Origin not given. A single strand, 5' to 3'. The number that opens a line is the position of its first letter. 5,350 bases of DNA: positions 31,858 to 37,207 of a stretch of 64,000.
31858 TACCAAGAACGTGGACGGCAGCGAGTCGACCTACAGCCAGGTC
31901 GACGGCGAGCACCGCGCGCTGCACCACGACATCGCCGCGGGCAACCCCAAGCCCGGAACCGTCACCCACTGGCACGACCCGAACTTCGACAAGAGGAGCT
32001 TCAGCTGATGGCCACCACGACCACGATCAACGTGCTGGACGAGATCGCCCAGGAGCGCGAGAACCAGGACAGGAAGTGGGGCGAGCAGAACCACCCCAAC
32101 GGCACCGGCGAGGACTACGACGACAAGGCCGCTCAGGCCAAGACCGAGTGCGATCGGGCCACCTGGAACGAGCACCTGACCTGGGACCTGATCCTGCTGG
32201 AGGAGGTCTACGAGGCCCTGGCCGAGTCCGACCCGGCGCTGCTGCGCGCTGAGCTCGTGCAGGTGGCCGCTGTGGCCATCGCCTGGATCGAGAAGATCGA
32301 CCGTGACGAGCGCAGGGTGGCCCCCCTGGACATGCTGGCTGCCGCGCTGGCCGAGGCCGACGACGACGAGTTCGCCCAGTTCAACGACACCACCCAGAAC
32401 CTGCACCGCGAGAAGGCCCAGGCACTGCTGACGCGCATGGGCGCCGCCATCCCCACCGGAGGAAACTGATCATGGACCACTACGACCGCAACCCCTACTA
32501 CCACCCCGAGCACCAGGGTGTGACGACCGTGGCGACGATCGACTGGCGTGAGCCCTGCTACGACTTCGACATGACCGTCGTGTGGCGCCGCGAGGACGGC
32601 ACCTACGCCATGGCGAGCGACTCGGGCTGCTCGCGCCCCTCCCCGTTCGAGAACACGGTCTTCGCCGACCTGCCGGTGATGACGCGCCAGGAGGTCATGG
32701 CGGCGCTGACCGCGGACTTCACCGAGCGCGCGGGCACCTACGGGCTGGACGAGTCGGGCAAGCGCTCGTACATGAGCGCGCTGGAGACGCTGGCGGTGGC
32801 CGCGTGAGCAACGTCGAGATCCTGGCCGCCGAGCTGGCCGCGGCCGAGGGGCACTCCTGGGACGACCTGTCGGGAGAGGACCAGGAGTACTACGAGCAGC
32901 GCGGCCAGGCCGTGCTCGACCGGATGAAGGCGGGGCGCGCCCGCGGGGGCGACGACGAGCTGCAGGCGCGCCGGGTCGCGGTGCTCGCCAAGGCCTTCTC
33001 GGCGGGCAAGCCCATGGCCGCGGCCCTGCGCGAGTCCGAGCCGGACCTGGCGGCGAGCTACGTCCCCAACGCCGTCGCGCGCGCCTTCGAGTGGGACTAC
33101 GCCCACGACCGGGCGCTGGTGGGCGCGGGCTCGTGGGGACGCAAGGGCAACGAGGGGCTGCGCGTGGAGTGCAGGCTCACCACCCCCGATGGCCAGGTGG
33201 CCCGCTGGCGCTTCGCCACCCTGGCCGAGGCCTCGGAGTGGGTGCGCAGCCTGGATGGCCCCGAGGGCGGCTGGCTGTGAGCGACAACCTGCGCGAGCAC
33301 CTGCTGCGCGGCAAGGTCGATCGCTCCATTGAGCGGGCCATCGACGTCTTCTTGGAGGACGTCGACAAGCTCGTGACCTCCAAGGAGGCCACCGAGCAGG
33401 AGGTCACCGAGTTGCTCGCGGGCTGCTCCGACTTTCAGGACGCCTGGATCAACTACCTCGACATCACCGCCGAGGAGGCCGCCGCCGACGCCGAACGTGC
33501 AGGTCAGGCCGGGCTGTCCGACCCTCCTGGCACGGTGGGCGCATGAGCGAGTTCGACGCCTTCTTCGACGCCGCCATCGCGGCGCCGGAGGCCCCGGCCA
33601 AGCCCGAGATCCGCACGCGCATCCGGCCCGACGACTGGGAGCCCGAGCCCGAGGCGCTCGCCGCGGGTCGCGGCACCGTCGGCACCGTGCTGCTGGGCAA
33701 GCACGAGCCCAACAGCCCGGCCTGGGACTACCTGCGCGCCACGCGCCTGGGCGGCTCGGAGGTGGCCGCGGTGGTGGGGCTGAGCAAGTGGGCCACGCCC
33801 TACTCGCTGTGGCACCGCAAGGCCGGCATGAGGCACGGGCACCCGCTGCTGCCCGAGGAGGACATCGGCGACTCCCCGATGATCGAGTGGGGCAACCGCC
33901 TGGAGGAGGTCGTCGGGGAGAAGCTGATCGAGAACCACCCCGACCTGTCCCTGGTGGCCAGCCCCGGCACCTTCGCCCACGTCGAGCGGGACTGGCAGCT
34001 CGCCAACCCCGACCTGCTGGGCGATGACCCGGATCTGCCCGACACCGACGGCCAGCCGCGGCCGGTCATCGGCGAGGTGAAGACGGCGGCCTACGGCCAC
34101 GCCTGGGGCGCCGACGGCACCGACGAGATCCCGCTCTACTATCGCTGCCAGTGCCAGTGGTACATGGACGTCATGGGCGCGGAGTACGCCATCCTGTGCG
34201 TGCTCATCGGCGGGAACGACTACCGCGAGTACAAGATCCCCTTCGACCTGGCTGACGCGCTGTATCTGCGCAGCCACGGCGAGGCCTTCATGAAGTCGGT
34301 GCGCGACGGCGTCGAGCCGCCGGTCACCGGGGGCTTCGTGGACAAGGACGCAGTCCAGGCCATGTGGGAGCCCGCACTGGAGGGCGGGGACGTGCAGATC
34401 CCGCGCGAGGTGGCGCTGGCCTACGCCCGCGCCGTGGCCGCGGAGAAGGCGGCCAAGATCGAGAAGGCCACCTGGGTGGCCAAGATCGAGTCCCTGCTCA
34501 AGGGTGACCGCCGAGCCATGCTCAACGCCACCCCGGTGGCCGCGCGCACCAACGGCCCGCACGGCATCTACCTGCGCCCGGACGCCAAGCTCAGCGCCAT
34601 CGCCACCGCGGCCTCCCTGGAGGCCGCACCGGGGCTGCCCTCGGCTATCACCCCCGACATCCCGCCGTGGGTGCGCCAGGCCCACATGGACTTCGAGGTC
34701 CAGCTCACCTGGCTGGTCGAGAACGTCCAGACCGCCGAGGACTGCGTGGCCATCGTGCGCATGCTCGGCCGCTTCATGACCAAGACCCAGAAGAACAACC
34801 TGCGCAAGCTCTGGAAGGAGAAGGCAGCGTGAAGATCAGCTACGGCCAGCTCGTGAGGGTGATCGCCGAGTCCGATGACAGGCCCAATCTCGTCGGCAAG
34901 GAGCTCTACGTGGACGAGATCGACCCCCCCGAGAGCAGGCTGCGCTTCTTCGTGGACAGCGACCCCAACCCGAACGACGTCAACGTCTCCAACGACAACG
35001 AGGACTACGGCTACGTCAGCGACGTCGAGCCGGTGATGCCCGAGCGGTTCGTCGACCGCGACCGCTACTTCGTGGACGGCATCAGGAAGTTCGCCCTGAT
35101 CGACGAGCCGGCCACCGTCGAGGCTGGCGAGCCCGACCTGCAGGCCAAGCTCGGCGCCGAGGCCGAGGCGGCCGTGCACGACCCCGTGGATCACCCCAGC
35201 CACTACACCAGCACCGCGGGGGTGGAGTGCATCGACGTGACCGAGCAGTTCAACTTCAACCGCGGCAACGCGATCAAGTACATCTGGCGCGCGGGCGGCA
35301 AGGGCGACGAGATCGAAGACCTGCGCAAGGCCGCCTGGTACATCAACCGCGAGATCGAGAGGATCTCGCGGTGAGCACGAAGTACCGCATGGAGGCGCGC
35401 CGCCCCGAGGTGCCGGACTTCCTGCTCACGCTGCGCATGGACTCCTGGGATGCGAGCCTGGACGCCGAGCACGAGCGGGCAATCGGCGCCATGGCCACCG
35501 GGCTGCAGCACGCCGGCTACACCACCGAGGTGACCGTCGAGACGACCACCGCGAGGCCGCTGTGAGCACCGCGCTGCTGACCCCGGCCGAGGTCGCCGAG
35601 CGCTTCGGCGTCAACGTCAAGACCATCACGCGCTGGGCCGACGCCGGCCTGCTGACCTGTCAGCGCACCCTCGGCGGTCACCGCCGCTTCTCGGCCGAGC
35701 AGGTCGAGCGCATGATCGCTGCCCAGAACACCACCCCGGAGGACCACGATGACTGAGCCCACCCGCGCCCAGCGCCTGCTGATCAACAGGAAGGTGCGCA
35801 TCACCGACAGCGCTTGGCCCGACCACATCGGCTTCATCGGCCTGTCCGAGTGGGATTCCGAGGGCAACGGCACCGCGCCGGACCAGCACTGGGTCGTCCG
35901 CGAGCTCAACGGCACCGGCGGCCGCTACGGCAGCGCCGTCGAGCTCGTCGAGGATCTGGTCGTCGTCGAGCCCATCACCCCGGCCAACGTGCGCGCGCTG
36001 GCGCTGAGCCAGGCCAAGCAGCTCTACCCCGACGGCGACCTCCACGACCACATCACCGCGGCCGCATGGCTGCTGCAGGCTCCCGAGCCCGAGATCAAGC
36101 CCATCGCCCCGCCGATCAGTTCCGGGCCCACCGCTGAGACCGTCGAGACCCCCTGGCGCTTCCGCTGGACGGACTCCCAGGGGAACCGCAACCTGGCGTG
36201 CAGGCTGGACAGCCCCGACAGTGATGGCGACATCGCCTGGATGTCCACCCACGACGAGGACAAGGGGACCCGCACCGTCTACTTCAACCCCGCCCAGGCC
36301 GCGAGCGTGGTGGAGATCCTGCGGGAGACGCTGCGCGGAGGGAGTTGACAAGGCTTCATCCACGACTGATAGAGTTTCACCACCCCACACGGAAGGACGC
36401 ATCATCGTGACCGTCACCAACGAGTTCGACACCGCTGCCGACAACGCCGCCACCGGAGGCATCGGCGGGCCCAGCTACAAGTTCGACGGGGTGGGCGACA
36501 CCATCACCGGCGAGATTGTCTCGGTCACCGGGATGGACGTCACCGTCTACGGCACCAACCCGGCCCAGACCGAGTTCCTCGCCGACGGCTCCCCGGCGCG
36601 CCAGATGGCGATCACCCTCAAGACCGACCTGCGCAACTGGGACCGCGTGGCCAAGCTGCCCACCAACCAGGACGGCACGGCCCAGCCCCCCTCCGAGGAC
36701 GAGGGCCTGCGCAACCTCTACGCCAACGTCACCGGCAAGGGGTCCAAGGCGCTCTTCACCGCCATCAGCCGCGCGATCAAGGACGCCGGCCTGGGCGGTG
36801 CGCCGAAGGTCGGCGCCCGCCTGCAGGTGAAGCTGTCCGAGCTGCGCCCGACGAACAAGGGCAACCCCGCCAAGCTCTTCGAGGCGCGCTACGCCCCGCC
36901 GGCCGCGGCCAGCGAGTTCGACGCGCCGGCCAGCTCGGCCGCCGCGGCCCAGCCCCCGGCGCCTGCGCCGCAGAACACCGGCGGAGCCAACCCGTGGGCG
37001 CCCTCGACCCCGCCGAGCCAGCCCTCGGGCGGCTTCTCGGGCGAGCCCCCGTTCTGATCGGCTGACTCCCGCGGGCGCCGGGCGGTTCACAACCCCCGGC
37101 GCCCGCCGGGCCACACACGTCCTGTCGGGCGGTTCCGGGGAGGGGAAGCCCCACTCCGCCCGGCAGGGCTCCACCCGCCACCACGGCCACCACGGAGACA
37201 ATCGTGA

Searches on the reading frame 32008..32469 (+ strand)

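Call 66: search_protein_families(library=phrogs, proteins=[window:32008-32469:+], max_evalue=0.001)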
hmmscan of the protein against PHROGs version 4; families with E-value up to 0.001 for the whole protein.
window:32008-32469:+ (153 aa): 3 families
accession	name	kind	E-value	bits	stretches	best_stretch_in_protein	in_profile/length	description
phrog_2831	-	unknown function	1.4e-28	101.1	1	2-113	12-110/295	-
phrog_4022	-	unknown function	2.1e-09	38.8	1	9-100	32-117/118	-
phrog_24212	-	unknown function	0.00048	20.6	0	72-100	56-84/204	-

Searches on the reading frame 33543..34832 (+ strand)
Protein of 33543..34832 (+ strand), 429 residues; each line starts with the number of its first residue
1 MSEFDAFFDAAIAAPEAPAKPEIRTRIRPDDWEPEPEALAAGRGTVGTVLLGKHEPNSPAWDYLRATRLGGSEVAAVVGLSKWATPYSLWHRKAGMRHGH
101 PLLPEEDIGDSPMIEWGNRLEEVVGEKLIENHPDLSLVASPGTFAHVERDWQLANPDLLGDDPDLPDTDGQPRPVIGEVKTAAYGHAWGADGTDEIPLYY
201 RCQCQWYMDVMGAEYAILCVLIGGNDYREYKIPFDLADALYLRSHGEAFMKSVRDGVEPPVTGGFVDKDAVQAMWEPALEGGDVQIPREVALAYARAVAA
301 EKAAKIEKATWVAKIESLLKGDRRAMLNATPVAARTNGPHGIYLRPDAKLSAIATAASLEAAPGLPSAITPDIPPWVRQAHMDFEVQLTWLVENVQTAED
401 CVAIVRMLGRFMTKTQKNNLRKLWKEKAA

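Call 25: search_protein_families(library=pfam, proteins=[window:33543-34832:+], max_evalue=0.01)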
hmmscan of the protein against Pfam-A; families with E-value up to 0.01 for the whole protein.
window:33543-34832:+ (429 aa): 1 family
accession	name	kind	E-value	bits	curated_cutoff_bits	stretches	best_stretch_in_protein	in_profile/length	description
PF09588.16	YqaJ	-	1.1e-18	68.4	22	1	61-213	2-149/150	YqaJ-like viral recombinase domain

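Call 66: search_protein_families(library=phrogs, proteins=[window:33543-34832:+], max_evalue=0.001)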
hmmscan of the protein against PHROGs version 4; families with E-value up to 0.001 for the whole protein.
window:33543-34832:+ (429 aa): 1 family
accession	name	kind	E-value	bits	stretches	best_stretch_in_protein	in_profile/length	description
phrog_434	-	DNA, RNA and nucleotide metabolism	7.3e-61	207.4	1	47-332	46-319/372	RecE-like recombination exonuclease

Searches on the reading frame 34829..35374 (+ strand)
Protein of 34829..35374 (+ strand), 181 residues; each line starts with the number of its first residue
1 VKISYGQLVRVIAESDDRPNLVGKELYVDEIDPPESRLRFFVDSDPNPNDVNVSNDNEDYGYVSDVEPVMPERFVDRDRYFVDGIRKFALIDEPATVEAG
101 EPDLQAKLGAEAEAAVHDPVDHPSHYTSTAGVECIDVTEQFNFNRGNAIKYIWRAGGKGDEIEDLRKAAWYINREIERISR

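Call 66: search_protein_families(library=phrogs, proteins=[window:34829-35374:+], max_evalue=0.001)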
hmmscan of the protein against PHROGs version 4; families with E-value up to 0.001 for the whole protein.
window:34829-35374:+ (181 aa): 21 families
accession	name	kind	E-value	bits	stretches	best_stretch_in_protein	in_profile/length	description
phrog_236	-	other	4.2e-31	110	1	83-179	205-305/431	nucleotide kinase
phrog_2781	-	unknown function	1.6e-25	91.6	1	108-178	165-243/253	-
phrog_4897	-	other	1.1e-24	88.6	1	58-179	58-180/186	kinase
phrog_11324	-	other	2.5e-23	84.1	1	115-179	6-71/139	nucleotide kinase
phrog_1689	-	other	6.6e-23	82.8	1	111-179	158-234/243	nucleotide kinase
phrog_26005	-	unknown function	4.8e-20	73.2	1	114-179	238-306/310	-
phrog_4472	-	other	4.5e-16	59.6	1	112-180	6-78/100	nucleotide kinase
phrog_32366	-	unknown function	2.5e-15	57.8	1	115-175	4-65/170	-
phrog_13649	-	unknown function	2.6e-15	57.6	1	117-174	3-61/127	-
phrog_4943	-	unknown function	4.8e-14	54.2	1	109-177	80-157/166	-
phrog_4824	-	unknown function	1.8e-13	51.6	1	122-177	8-61/128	-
phrog_2387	-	other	7.6e-13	49.9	1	118-180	3-72/147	nucleotide kinase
phrog_25460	-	unknown function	1.3e-11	45.4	1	121-178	78-139/144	-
phrog_2585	-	other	9.8e-11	43.3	1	107-173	85-161/175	nucleotide kinase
phrog_18538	-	unknown function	2.9e-10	41.3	1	118-177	3-69/159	-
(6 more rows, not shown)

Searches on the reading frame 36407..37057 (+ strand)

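Call 66: search_protein_families(library=phrogs, proteins=[window:36407-37057:+], max_evalue=0.001)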
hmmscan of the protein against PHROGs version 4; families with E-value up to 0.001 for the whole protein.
window:36407-37057:+ (216 aa): 1 family
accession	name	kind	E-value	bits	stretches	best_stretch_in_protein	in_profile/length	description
phrog_1911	-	unknown function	3.9e-24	86.7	1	17-198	13-164/199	-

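Call 79: search_protein_families(library=pfam, proteins=[window:36407-37057:+], max_evalue=5)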
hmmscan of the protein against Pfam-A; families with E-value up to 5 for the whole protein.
window:36407-37057:+ (216 aa): 1 family
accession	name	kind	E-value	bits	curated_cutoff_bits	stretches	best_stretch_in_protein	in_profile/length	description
PF00576.27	Transthyretin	-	0.056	14.5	25.3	1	59-97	9-49/109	HIUase/Transthyretin family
